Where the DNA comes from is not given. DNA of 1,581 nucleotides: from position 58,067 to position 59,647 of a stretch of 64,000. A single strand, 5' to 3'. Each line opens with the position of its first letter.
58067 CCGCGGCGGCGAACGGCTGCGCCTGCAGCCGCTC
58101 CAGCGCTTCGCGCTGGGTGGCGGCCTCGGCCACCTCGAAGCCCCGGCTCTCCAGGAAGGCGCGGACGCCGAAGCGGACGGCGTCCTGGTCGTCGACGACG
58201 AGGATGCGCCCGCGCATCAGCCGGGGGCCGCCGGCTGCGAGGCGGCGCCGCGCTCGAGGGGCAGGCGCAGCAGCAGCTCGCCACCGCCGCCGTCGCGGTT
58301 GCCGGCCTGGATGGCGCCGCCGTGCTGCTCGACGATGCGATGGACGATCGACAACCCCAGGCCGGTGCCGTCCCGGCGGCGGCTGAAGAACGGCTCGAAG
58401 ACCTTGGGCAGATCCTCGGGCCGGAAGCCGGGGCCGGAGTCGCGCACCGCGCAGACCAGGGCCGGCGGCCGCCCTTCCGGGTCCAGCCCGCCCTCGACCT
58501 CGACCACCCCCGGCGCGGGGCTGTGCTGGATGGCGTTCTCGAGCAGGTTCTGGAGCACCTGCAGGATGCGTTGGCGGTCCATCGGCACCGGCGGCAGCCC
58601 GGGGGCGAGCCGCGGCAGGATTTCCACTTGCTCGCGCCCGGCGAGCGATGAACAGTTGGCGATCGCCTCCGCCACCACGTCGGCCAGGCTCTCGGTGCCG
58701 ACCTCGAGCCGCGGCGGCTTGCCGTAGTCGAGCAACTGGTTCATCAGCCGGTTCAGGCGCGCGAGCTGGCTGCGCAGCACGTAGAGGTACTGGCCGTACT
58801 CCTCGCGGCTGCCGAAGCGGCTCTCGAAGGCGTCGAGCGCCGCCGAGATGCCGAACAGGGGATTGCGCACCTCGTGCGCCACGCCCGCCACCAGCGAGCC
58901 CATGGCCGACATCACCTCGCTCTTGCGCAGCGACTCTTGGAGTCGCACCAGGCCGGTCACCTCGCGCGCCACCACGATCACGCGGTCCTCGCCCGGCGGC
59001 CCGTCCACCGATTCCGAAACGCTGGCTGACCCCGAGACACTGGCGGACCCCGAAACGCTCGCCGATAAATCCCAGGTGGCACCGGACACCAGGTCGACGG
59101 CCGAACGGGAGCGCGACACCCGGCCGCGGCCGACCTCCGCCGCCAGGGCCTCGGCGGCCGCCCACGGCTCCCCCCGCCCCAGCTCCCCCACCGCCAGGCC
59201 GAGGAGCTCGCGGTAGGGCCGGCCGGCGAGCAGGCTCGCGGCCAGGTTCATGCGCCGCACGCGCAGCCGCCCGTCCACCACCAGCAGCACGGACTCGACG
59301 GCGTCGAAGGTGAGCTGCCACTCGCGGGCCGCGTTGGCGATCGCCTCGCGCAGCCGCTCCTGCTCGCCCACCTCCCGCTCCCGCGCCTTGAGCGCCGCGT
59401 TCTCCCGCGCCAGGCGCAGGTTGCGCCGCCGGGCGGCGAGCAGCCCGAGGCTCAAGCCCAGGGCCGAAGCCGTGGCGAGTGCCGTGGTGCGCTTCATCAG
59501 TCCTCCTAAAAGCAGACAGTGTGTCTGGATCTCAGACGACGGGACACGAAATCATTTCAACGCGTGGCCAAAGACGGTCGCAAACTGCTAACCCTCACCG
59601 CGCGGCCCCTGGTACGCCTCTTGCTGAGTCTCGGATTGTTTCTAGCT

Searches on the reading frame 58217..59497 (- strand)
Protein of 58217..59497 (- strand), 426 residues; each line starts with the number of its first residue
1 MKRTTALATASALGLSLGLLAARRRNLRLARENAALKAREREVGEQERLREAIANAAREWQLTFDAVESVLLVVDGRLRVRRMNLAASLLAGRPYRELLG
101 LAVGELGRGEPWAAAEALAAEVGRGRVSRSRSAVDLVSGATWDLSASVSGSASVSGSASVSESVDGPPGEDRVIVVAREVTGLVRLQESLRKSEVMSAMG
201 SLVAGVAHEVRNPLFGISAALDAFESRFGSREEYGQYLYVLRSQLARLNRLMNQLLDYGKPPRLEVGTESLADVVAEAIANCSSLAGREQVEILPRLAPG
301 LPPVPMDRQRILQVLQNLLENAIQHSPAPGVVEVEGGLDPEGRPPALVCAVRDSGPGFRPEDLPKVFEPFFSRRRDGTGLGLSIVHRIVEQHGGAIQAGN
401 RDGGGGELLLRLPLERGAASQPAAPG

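Call 26: search_protein_families(library=pfam, proteins=[window:58217-59497:-], max_evalue=0.001)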
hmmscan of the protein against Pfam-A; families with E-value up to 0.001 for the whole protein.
window:58217-59497:- (426 aa): 3 families
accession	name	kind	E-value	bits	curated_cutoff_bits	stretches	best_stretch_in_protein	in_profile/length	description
PF02518.31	HATPase_c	-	6.7e-26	91.3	26.4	1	307-415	2-110/111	Histidine kinase-, DNA gyrase B-, and HSP90-like ATPase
PF00512.31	HisKA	-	1.2e-12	48.1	26.9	1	199-260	2-62/66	His Kinase A (phospho-acceptor) domain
PF13581.12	HATPase_c_2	-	5.1e-08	33.4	27.4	1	310-395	31-113/127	Histidine kinase-like ATPase domain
